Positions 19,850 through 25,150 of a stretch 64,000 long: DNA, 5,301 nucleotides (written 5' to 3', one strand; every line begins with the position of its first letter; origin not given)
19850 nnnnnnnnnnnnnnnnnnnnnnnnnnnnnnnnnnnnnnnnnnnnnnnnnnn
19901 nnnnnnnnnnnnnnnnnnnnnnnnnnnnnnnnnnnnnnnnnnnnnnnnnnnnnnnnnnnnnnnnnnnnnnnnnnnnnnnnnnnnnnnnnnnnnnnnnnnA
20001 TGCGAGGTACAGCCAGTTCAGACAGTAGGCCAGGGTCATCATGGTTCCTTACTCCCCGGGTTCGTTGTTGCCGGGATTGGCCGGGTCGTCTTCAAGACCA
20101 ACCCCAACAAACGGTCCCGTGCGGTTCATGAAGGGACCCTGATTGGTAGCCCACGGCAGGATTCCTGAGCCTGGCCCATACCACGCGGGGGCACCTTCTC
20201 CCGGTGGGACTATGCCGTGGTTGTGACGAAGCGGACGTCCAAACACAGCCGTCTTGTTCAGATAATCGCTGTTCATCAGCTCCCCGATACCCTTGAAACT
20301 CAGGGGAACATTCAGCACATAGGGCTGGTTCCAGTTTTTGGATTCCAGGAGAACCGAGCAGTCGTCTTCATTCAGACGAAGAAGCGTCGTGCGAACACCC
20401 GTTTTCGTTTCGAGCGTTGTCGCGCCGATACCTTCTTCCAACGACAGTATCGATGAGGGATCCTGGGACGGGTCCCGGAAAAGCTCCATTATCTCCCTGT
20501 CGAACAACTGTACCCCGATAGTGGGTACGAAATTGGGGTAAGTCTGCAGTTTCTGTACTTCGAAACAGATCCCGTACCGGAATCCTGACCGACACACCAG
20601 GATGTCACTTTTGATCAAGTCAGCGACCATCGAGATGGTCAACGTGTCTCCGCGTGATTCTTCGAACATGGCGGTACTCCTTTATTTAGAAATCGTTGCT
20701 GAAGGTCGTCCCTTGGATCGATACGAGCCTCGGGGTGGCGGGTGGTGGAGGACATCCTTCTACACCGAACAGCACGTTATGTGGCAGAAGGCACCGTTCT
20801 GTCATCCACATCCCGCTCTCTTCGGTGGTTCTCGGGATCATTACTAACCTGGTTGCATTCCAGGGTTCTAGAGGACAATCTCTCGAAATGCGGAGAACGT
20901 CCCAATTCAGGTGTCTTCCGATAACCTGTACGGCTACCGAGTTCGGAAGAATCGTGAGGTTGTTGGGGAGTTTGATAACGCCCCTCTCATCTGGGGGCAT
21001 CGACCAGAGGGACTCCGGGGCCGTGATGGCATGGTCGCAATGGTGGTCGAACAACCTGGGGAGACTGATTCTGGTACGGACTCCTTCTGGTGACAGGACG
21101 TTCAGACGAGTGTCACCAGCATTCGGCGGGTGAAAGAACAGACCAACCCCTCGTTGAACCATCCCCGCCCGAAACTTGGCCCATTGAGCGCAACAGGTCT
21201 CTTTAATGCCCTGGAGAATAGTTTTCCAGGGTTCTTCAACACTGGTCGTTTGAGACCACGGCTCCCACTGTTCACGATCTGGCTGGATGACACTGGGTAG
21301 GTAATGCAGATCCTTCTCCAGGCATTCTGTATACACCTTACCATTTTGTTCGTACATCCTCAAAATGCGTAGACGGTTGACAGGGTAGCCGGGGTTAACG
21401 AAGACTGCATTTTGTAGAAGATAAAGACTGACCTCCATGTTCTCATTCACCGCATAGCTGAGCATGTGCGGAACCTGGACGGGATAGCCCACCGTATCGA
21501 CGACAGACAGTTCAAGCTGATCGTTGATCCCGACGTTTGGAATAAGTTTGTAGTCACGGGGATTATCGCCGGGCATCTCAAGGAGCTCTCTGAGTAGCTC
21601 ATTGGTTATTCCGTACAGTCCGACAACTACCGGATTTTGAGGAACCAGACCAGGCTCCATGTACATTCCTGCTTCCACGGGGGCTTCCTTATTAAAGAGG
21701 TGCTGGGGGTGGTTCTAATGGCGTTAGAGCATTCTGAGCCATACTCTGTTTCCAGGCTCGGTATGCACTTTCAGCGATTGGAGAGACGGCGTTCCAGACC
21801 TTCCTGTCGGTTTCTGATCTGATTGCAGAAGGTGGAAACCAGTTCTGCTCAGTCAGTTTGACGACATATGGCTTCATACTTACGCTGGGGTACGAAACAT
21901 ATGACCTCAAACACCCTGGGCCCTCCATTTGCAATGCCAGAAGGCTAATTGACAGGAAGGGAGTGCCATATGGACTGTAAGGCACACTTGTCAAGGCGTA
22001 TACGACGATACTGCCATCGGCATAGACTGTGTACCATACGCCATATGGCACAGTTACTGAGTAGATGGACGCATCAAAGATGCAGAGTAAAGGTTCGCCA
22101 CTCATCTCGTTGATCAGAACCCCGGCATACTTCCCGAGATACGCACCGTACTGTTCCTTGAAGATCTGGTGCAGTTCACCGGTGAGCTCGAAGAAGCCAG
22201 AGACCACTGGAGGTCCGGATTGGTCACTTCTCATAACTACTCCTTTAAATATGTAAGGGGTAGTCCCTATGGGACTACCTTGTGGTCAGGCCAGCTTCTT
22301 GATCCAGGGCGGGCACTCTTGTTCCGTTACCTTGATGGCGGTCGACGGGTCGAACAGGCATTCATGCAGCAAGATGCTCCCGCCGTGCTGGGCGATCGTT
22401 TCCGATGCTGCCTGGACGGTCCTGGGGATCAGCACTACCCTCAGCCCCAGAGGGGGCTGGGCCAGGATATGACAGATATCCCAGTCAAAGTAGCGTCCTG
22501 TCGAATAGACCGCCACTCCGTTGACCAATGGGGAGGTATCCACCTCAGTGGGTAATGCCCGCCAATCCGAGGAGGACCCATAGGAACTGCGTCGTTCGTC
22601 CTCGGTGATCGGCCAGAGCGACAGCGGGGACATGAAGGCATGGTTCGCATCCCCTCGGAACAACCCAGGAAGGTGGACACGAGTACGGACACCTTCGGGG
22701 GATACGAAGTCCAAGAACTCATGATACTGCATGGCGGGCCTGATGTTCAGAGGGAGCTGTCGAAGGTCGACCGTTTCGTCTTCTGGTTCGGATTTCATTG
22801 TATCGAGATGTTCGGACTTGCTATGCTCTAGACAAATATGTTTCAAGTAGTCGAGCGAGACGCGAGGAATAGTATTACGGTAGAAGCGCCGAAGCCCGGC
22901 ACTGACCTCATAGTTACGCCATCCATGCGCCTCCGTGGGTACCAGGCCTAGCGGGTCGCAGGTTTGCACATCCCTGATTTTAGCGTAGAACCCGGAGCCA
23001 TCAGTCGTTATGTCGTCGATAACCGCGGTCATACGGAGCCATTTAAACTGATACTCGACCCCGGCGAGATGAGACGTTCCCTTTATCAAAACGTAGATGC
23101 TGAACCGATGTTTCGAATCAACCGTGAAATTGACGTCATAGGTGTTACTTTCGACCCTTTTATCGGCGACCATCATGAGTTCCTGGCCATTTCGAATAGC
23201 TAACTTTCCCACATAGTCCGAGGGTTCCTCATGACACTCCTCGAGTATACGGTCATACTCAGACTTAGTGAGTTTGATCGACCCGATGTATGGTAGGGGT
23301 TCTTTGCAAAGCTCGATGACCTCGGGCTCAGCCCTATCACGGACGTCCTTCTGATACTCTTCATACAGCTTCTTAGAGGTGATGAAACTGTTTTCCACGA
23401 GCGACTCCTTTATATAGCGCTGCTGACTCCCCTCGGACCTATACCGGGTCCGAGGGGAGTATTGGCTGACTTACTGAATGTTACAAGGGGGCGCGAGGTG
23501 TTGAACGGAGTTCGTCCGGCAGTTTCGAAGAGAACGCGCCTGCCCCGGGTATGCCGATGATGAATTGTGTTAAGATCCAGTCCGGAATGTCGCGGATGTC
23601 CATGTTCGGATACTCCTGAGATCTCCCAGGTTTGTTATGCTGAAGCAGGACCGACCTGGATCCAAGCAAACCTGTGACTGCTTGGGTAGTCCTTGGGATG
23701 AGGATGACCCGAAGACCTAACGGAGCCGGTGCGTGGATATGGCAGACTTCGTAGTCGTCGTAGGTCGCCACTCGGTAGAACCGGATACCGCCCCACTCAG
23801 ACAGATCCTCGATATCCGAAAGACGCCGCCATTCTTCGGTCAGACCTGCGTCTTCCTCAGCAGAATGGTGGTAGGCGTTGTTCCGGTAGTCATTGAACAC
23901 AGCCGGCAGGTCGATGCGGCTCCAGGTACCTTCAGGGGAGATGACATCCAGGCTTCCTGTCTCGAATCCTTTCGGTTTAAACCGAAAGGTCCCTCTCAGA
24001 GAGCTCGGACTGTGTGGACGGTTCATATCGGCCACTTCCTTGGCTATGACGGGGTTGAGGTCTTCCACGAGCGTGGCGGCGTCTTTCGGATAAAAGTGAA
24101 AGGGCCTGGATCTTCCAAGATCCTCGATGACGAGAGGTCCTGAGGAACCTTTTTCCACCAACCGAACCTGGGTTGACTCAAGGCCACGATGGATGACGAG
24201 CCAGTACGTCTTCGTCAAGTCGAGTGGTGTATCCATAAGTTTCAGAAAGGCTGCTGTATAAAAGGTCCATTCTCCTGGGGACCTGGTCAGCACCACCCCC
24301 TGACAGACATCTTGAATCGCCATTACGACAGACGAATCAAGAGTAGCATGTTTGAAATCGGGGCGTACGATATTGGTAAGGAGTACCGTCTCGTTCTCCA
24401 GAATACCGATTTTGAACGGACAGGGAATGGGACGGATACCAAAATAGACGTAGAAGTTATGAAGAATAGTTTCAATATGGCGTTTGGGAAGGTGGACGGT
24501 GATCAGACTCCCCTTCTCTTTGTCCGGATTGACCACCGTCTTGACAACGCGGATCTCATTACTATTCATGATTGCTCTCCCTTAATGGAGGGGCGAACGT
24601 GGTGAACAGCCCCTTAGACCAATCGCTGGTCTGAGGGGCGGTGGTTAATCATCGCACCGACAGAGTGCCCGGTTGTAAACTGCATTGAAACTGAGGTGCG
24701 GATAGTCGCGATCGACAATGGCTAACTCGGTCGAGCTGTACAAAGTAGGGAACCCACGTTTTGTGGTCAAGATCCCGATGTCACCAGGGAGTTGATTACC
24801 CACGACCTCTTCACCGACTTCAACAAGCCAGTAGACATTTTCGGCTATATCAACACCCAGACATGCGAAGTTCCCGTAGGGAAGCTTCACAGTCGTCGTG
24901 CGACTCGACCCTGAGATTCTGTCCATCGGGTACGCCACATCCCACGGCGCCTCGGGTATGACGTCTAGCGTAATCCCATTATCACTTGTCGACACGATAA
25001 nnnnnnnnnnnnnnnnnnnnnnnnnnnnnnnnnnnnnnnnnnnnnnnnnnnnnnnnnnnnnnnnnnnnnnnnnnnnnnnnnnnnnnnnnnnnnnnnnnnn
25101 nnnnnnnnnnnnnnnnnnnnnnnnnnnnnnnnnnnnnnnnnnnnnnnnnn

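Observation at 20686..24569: Family A: three large paralogs sharing a conserved ~120-aa C-terminal domain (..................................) with divergent N-termini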

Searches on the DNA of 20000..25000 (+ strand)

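Call 3: search_dna_similar(query=window:20000-25000:+, collection=phages, mode=near, max_rows=20)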
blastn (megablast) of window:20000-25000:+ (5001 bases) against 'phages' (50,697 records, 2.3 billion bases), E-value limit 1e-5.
No match.

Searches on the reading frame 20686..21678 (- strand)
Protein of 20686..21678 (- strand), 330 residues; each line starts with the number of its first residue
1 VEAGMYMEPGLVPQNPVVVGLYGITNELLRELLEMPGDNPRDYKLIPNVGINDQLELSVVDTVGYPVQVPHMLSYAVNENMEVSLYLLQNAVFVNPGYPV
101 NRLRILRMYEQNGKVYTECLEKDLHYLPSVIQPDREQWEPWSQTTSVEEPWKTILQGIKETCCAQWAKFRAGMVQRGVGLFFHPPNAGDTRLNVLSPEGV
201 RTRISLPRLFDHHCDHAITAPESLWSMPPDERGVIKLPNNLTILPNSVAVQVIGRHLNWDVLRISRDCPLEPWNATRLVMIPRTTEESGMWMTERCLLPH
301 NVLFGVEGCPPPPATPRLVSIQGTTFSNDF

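Call 6: search_protein_families(library=pfam, proteins=[window:20686-21678:-], max_evalue=0.1)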
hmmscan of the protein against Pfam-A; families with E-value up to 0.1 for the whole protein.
window:20686-21678:- (330 aa): 0 families

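Call 7: search_protein_families(library=phrogs, proteins=[window:20686-21678:-], max_evalue=0.01)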
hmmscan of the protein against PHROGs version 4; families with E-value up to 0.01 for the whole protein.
window:20686-21678:- (330 aa): 0 families

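Call 54: predict_structure(alignment_id=A4)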
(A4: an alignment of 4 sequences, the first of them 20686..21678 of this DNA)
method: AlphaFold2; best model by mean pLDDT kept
length: 330 residues; sequences in the alignment: 4
mean_pLDDT: 47.3   pTM: 0.45
mean pLDDT of the five models: 47.3, 40.3, 39.5, 30.8, 30.7
residues with pLDDT >= 90: 0; 70-90: 72; 50-70: 64; < 50: 194
segments of 3 or more residues with pLDDT < 50: 1-15, 64-70, 94-100, 166-330
pLDDT, mean of each block of 10 residues (from residue 1): 26 52 65 59 66 69 46 70 75 47 76 82 69 73 74 75 52 28 32 33 31 25 27 27 37 43 41 37 31 24 22 24 21
secondary structure, 60 per line:
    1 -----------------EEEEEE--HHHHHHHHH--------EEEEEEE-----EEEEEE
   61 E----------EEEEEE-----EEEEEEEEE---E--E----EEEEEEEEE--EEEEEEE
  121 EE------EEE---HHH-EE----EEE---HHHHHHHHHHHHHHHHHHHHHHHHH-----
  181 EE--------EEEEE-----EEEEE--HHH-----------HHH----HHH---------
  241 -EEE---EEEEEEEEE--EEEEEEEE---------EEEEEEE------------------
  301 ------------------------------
elements in order: E18-23 H26-34 E43-49 E55-61 E72-77 E83-91 E103-111 E114-122 E129-131 E145-147 H151-175 E191-195 E201-205 E242-244 E248-256 E259-266 E276-282

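Call 73: search_protein_families(library=ncbifam, proteins=[window:20686-21678:-], max_evalue=0.1)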
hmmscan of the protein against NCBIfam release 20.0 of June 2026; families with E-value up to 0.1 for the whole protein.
window:20686-21678:- (330 aa): 0 families

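Call 93: search_protein_families(library=padloc, proteins=[window:20686-21678:-], max_evalue=0.01)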
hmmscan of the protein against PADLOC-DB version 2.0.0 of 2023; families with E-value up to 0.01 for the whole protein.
window:20686-21678:- (330 aa): 0 families

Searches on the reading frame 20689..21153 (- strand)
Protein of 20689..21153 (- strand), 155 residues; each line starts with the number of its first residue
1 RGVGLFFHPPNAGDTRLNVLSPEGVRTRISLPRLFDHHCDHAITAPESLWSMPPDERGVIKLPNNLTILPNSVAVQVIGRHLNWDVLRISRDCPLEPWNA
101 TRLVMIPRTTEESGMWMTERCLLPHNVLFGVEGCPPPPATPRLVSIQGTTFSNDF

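Call 30: search_protein_families(library=pfam, proteins=[window:20689-21153:-], max_evalue=10)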
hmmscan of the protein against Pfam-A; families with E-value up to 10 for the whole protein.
seq(155 aa): 0 families

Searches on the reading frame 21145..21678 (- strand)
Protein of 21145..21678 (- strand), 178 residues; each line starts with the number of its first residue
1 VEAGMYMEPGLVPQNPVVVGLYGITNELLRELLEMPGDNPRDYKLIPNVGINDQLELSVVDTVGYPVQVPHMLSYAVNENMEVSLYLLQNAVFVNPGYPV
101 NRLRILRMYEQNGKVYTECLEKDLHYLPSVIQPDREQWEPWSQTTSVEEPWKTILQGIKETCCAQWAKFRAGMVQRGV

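Call 87: find_homologous_proteins(query=A7, max_evalue=0.01)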
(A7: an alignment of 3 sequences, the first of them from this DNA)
Query A7 (3 sequences) (178 aa, profile of the alignment): 3 proteins with E <= 0.01 among 2497 candidates.
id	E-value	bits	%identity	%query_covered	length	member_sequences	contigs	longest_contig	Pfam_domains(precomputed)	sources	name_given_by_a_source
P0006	8.6e-80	285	20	92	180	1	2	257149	-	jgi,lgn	-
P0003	7.6e-79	282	100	97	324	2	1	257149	-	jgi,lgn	-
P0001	1.6e-63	232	21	39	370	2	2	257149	-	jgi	-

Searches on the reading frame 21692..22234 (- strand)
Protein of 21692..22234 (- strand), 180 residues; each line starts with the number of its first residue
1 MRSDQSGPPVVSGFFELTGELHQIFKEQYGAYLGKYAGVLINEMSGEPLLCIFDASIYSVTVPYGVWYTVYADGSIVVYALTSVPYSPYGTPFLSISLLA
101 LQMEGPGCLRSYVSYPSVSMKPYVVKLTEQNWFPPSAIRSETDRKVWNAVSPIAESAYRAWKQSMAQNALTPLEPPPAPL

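Call 6: search_protein_families(library=pfam, proteins=[window:21692-22234:-], max_evalue=0.1)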
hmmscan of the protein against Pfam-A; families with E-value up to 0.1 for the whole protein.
window:21692-22234:- (180 aa): 0 families

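Call 7: search_protein_families(library=phrogs, proteins=[window:21692-22234:-], max_evalue=0.01)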
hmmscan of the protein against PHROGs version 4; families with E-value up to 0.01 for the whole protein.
window:21692-22234:- (180 aa): 0 families

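Call 73: search_protein_families(library=ncbifam, proteins=[window:21692-22234:-], max_evalue=0.1)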
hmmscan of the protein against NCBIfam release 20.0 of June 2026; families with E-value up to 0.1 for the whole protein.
window:21692-22234:- (180 aa): 0 families

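Call 93: search_protein_families(library=padloc, proteins=[window:21692-22234:-], max_evalue=0.01)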
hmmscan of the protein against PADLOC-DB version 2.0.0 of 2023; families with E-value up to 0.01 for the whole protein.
window:21692-22234:- (180 aa): 0 families

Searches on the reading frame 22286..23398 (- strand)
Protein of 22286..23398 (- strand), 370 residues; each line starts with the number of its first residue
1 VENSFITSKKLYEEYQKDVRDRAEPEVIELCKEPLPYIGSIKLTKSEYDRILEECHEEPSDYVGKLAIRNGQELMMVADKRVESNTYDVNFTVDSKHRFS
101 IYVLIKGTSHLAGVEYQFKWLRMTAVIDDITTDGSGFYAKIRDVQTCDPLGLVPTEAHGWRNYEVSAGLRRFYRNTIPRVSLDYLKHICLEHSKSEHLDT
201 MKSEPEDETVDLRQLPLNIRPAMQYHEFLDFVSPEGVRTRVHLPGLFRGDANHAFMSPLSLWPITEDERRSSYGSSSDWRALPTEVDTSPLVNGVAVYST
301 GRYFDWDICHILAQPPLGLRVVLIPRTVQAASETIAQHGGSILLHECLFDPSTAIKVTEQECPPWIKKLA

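Call 6: search_protein_families(library=pfam, proteins=[window:22286-23398:-], max_evalue=0.1)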
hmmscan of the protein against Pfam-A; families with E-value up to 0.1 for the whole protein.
window:22286-23398:- (370 aa): 1 family
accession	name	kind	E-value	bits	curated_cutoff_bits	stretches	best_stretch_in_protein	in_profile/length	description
PF22516.1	PreP_C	-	0.0064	16.5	27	1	128-232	57-158/173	PreP C-terminal domain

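Call 7: search_protein_families(library=phrogs, proteins=[window:22286-23398:-], max_evalue=0.01)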
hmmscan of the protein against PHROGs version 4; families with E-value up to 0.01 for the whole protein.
window:22286-23398:- (370 aa): 0 families

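Call 9: search_dna_similar(query=window:22286-23398:-, collection=phages, mode=protein, max_evalue=0.001, max_rows=30)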
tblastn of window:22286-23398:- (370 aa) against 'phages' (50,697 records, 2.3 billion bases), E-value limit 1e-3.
No match.

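Call 73: search_protein_families(library=ncbifam, proteins=[window:22286-23398:-], max_evalue=0.1)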
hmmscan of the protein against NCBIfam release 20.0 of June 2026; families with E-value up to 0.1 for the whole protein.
window:22286-23398:- (370 aa): 0 families

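Call 93: search_protein_families(library=padloc, proteins=[window:22286-23398:-], max_evalue=0.01)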
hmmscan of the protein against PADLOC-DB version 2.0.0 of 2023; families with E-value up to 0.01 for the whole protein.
window:22286-23398:- (370 aa): 0 families
